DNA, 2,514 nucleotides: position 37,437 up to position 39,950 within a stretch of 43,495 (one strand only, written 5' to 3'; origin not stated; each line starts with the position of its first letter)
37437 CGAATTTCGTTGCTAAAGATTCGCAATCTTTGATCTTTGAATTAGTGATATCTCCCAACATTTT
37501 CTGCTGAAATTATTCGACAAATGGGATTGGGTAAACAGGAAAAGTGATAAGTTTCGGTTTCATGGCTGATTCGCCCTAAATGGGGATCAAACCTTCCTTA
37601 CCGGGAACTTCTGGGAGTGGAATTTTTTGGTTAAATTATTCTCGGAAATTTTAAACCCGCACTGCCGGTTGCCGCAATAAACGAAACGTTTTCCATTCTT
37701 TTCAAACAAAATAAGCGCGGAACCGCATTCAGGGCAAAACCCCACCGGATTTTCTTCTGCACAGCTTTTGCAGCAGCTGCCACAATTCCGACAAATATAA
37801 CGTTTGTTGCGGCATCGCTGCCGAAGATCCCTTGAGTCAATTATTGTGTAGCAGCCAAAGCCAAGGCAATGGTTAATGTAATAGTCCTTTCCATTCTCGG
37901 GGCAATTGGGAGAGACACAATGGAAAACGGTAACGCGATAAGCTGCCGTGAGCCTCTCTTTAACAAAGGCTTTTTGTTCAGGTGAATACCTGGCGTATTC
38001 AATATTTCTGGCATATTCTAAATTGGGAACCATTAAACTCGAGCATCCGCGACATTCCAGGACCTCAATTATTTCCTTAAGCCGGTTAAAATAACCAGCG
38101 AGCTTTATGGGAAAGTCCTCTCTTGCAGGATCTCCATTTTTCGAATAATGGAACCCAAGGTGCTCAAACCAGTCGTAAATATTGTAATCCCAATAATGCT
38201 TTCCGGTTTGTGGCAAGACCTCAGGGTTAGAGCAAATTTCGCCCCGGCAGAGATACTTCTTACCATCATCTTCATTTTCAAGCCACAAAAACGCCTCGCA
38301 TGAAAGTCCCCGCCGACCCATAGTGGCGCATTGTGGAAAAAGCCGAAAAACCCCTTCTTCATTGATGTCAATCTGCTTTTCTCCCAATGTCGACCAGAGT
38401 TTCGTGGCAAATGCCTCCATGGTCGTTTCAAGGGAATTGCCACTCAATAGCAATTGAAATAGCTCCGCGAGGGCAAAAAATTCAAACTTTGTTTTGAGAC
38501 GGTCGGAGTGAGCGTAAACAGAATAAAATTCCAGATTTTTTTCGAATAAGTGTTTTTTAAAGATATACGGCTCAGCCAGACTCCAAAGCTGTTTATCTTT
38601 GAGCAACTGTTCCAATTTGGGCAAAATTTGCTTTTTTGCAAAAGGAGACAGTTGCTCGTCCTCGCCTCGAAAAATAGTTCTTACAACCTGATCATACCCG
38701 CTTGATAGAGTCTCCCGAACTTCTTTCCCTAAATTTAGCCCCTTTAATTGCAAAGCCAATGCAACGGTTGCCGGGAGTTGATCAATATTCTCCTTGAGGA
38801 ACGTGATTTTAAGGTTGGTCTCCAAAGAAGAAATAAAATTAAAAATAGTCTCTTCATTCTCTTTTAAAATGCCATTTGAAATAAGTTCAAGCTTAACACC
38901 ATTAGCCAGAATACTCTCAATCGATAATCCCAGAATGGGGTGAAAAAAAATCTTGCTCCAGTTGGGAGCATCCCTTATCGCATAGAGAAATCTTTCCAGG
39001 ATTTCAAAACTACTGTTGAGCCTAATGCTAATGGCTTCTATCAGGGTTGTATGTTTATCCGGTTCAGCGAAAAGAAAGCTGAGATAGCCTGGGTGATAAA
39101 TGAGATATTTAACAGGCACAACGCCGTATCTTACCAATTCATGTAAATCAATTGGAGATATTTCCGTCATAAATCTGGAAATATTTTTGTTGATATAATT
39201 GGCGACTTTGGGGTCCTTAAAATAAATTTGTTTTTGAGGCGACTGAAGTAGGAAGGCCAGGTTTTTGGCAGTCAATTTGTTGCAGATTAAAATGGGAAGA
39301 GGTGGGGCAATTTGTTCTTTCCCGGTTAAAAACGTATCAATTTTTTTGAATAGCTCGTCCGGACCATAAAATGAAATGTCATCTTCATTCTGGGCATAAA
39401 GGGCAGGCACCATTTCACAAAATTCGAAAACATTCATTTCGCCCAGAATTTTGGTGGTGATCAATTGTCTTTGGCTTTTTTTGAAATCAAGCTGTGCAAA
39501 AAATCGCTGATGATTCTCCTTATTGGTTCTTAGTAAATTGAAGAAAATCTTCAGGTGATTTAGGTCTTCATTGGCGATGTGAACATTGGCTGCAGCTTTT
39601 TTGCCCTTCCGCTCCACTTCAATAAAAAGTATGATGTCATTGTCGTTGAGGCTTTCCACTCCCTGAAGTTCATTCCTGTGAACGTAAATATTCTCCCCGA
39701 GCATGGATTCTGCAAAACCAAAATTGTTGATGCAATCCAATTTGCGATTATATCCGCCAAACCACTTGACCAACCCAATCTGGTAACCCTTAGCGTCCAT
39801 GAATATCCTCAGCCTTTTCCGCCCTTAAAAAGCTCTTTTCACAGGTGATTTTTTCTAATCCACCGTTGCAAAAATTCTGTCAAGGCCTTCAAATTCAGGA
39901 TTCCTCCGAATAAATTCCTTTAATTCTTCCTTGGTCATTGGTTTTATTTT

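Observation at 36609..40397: Right module: small unknown gene, CSD/zinc-ribbon paralogue and zinc-ribbon PD-(D/E)xK nuclease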

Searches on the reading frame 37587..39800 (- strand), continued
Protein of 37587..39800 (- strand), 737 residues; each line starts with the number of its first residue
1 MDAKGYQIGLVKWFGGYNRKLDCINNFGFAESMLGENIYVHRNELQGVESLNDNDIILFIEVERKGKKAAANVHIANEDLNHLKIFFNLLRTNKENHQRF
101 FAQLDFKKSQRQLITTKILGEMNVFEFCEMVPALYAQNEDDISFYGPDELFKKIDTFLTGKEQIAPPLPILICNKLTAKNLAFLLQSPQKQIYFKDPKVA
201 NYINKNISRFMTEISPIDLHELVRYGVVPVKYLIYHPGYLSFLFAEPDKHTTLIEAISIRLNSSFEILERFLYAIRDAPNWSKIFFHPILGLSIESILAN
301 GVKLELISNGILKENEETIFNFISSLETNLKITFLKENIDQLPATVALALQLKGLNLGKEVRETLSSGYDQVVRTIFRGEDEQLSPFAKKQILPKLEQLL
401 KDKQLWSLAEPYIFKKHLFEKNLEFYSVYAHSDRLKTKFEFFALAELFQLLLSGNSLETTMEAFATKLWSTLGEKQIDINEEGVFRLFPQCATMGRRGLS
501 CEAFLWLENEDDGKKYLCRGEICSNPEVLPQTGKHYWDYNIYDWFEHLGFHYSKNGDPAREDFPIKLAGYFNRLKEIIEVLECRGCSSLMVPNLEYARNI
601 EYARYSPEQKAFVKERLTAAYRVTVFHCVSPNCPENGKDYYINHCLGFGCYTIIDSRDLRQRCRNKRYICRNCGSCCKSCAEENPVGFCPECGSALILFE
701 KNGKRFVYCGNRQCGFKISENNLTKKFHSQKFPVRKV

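Call 89: fold_search(model_id=the predicted structure, library=viral)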
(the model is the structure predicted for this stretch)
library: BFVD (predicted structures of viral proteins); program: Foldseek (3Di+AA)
matches with E <= 10: 299; with E <= 0.001: 0
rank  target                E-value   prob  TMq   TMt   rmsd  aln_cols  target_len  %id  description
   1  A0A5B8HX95            1.5e-03  1.00  0.08  0.44  12.5       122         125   19  Cold-shock DNA-binding domain protein [Mimiviridae sp. ChoanoV1]
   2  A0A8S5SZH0            2.0e-02  1.00  0.08  0.49   3.2        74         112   22  CSD domain-containing protein [Podoviridae sp. ctxqo3]
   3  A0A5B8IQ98            2.9e-02  0.41  0.13  0.09  20.1       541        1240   12  Uncharacterized protein [Mimiviridae sp. ChoanoV1]
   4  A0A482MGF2            3.5e-02  0.63  0.09  0.17  21.4       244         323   11  Uncharacterized protein [Serratia phage Serbin]
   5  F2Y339                3.8e-02  1.00  0.07  0.57   3.0        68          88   19  (no name in the UniProt tables at hand)
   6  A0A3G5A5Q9            3.8e-02  0.99  0.09  0.36  13.2       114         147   18  Uncharacterized protein [Hyperionvirus sp.]
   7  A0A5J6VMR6            7.2e-02  1.00  0.08  0.34   4.7       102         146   14  S1-like domain-containing protein [Megaviridae environmental sample]
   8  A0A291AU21            7.9e-02  0.33  0.12  0.14  22.2       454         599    9  Uncharacterized protein [Pandoravirus salinus]
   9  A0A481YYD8            8.3e-02  0.99  0.10  0.38   4.7       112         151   10  Translation initiation factor 1 [Marseillevirus LCMAC202]
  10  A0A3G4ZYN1            1.1e-01  0.99  0.08  0.27   7.4        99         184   13  S1-like domain-containing protein [Gaeavirus sp.]
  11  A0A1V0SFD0            1.1e-01  0.30  0.13  0.16  17.9       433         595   12  U-box domain protein [Hokovirus HKV1]
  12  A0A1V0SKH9            1.6e-01  0.41  0.15  0.21  15.3       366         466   14  Sel1 repeat protein [Klosneuvirus KNV1]
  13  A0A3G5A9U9            1.6e-01  0.41  0.15  0.20  16.4       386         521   12  Sel1 repeat family protein [Hyperionvirus sp.]
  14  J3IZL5                1.6e-01  0.23  0.11  0.17  15.1       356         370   14  (no name in the UniProt tables at hand)
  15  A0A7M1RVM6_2          1.8e-01  0.04  0.09  0.06  32.1       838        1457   11  Uncharacterized protein [uncultured phage cr131_1]
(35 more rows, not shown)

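Call 91: search_solved_structures(query=P0207, max_evalue=0.01)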
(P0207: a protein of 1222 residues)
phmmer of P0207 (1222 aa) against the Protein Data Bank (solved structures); distinct sequences matched with E-value up to 0.01: 1.
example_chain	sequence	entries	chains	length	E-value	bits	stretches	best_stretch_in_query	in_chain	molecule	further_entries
3a0j_A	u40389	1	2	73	0.0018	19.5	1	123-182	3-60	Cold shock protein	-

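Call 92: search_solved_structures(query=P0258, max_evalue=0.01)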
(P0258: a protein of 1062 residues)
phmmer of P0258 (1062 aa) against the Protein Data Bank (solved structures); distinct sequences matched with E-value up to 0.01: 0.

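Call 93: search_solved_structures(query=P0230, max_evalue=0.01)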
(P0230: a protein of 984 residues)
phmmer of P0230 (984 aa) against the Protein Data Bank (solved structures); distinct sequences matched with E-value up to 0.01: 1.
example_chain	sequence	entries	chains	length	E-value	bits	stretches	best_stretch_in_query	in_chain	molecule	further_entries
5xrw_C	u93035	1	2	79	0.0061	17.8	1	139-215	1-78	FliY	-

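Call 104: list_cluster_members(proteins=[window:37587-39800:-, window:39855-40397:-, window:15187-17898:-])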
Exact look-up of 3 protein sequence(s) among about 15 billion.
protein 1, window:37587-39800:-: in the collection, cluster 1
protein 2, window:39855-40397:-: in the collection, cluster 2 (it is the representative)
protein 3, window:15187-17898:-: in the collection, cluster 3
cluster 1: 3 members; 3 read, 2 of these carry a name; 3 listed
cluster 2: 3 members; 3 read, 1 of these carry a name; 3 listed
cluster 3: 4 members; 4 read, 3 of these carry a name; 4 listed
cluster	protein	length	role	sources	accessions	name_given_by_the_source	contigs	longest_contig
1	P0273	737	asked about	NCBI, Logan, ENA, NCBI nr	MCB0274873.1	MAG: cold shock domain-containing protein [Calditrichaeota bacterium] | cold shock domain-containing protein [Calditrichota bacterium]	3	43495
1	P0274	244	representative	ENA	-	-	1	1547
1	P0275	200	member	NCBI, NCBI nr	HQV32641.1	MAG TPA: cold shock domain-containing protein, partial [Calditrichia bacterium] | cold shock domain-containing protein [Calditrichia bacterium]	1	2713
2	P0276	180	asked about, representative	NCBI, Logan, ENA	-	-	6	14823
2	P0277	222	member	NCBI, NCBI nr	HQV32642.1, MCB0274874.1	MAG TPA: hypothetical protein PKV71_12235 [Calditrichia bacterium] | hypothetical protein [Calditrichota bacterium]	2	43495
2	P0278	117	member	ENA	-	-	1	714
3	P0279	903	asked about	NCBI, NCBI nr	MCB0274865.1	MAG: hypothetical protein KDI06_08640 [Calditrichaeota bacterium] | hypothetical protein [Calditrichota bacterium]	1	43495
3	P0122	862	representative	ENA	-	-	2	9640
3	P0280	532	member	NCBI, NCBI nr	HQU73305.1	MAG TPA: hypothetical protein PLG66_13465, partial [Calditrichia bacterium] | hypothetical protein [Calditrichia bacterium]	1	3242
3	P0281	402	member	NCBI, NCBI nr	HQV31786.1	MAG TPA: hypothetical protein PKV71_07910, partial [Calditrichia bacterium] | hypothetical protein [Calditrichia bacterium]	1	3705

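Call 106: get_annotated_region(hit=H9, flank=7000)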
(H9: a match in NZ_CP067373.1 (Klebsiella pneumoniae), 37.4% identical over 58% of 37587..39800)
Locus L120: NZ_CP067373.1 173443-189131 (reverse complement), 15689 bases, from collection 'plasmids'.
description: Klebsiella pneumoniae strain BA30371 plasmid pIncFIBK_IncFIIK, complete sequence
organism: Klebsiella pneumoniae (NCBI taxid 573)
taxonomy: Bacteria; Pseudomonadota; Gammaproteobacteria; Enterobacterales; Enterobacteriaceae; Klebsiella; Klebsiella pneumoniae
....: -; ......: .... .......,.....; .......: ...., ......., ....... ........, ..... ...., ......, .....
typing (MOB-suite, as given by PLSDB): conjugative; replicon IncFIB,IncFII,rep_cluster_2183; relaxase MOBF,MOBF; mating-pair formation MPF_F
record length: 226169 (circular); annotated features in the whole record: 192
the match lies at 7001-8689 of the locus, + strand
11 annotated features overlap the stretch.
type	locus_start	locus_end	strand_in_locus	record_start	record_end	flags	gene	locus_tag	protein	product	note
CDS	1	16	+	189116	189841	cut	traX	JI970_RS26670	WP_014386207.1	type-F conjugative transfer system pilin acetylase TraX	-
CDS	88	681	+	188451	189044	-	-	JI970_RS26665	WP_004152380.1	fertility inhibition protein FinO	-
CDS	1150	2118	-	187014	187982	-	-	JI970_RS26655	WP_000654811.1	IS5 family transposase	-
CDS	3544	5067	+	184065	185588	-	-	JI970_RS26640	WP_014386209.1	type I restriction-modification system subunit M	GO:0009307 - DNA restriction-modification system [Evidence IEA]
CDS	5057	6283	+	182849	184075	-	-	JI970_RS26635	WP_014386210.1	restriction endonuclease subunit S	GO:0006304 - DNA modification [Evidence IEA]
CDS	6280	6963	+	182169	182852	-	-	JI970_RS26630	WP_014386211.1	YecA family protein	-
CDS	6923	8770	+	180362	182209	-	-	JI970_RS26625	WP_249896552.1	cold shock domain-containing protein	-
CDS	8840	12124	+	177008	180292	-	-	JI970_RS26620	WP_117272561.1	type I restriction endonuclease subunit R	-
CDS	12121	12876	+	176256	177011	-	-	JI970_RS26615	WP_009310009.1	SprT family zinc-dependent metalloprotease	GO:0006508 - proteolysis [Evidence IEA]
CDS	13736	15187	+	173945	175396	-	-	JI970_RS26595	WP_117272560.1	DUF262 domain-containing protein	-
CDS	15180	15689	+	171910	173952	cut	-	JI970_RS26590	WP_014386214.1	DUF262 domain-containing protein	-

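Call 116: search_solved_structures(query=L103:8942-11023:+, max_evalue=0.001)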
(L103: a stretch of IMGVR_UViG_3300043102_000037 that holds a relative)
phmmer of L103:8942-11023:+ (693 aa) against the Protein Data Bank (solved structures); distinct sequences matched with E-value up to 0.001: 1.
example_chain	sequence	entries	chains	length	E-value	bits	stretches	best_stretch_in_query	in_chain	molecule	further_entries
8vvi_F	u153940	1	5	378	4.9e-30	108.2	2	309-456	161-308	MotA/TolQ/ExbB proton channel domain-containing protein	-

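Call 117: search_solved_structures(query=L015:2333-3958:+, max_evalue=0.01)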
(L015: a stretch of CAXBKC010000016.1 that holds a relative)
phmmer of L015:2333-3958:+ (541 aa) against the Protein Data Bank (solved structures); distinct sequences matched with E-value up to 0.01: 0.

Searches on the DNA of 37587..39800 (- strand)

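Call 55: search_dna_similar(query=L020:9908-11770:+, collection=ecoli_genomes, mode=near, max_rows=8)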
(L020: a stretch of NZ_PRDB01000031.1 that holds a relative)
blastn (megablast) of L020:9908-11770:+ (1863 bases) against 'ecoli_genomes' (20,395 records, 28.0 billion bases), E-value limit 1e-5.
Records with a match: 265; places in all: 265; records where one place covers at least 80% of the query: 199.
Genomes with a match: 265 of 5426; with a place that covers at least 80% of the query: 199. Places per genome that has any: lowest 1, median 1, highest 1. On chromosomes: 265 places; on plasmids: 0.
Best place of each record, by identity: >=99% 5; 95-99% 260.
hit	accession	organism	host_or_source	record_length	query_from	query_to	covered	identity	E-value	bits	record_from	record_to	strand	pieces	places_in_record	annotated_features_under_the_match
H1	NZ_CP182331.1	Escherichia coli strain A65EC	-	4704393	1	1863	100%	99.8%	0e+0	3419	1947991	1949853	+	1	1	cold shock domain-containing protein | YecA family protein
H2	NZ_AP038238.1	Escherichia coli strain HCM-25C-3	Gallus gallus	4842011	1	1863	100%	99.0%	0e+0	3336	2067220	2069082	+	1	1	cold-shock protein | YecA/YgfB family protein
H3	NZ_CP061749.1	Escherichia coli O15:H12 strain 2273-PO3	Ovis aries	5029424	1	1863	100%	98.7%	0e+0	3308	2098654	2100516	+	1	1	cold shock domain-containing protein | YecA family protein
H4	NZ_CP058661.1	Escherichia coli strain 005008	Homo sapiens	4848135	1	1863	100%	98.7%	0e+0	3308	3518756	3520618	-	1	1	cold shock domain-containing protein | YecA family protein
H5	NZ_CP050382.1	Escherichia coli strain 52148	Homo sapiens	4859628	1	1863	100%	98.7%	0e+0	3308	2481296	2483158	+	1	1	cold shock domain-containing protein | YecA family protein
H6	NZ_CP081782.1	Escherichia coli strain 0H26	-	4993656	1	1863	100%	98.7%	0e+0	3308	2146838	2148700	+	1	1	cold shock domain-containing protein | YecA family protein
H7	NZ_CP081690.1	Escherichia coli strain 0H25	-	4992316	1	1863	100%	98.7%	0e+0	3308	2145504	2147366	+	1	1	cold shock domain-containing protein | YecA family protein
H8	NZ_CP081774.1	Escherichia coli strain 0H24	-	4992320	1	1863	100%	98.7%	0e+0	3308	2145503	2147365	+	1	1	cold shock domain-containing protein | YecA family protein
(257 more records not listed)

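Call 57: get_annotated_region(hit=H1, flank=9000)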
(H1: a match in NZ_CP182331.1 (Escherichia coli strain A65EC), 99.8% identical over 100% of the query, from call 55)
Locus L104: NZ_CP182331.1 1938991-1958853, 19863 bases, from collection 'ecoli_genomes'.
description: Escherichia coli strain A65EC chromosome, complete genome
organism: Escherichia coli strain A65EC (NCBI taxid 562)
replicon: chromosome; assembly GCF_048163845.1
host: -; source: -; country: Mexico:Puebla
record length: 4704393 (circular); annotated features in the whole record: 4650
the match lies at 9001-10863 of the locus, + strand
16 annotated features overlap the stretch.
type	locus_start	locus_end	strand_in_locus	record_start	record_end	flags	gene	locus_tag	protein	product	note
CDS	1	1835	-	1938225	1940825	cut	-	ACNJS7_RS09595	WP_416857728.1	hypothetical protein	-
CDS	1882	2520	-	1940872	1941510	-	-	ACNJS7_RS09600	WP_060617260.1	hypothetical protein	-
CDS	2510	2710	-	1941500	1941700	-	-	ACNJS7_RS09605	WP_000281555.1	helix-turn-helix transcriptional regulator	-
CDS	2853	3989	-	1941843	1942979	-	-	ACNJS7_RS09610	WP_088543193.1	tyrosine-type recombinase/integrase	-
CDS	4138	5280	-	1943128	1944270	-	-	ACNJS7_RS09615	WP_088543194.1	hypothetical protein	-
CDS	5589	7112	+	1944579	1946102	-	-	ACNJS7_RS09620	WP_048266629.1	type I restriction-modification system subunit M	-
CDS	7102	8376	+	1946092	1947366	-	-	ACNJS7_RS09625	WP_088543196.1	restriction endonuclease subunit S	-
CDS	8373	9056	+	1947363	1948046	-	-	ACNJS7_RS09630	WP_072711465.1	YecA family protein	-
CDS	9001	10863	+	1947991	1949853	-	-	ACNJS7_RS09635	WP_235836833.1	cold shock domain-containing protein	-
CDS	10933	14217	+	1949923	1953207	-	-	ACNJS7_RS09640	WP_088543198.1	type I restriction endonuclease subunit R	-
CDS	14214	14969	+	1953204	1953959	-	-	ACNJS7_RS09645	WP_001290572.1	M48 family metallopeptidase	-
CDS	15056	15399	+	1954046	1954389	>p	-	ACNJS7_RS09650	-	IS1-like element transposase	frameshifted; incomplete; partial in the middle of a contig; missing C-terminus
CDS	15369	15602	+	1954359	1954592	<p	-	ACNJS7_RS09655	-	integrase core domain-containing protein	incomplete; partial in the middle of a contig; missing N-terminus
CDS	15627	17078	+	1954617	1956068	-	-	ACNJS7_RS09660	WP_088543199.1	DUF262 domain-containing protein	-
CDS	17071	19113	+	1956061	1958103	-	-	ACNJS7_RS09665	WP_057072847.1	DUF262 domain-containing protein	-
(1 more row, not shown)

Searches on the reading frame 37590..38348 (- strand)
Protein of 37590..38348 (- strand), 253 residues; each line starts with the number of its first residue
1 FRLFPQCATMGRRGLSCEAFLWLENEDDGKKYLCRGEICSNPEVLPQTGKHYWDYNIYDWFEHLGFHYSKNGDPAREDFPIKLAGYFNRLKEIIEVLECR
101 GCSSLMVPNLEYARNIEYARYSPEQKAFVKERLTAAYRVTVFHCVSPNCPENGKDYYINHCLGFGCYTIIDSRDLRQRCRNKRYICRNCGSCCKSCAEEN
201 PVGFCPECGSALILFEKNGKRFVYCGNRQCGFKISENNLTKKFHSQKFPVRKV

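Call 110: search_solved_structures(query=A5, max_evalue=10, show_alignments=3)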
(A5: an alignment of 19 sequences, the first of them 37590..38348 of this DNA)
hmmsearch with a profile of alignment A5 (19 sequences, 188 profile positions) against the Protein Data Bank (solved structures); distinct sequences matched with E-value up to 10: 1.
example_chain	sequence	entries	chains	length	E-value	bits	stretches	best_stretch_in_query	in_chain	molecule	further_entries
3flo_B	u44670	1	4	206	0.04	16.9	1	96-156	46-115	DNA polymerase alpha catalytic subunit A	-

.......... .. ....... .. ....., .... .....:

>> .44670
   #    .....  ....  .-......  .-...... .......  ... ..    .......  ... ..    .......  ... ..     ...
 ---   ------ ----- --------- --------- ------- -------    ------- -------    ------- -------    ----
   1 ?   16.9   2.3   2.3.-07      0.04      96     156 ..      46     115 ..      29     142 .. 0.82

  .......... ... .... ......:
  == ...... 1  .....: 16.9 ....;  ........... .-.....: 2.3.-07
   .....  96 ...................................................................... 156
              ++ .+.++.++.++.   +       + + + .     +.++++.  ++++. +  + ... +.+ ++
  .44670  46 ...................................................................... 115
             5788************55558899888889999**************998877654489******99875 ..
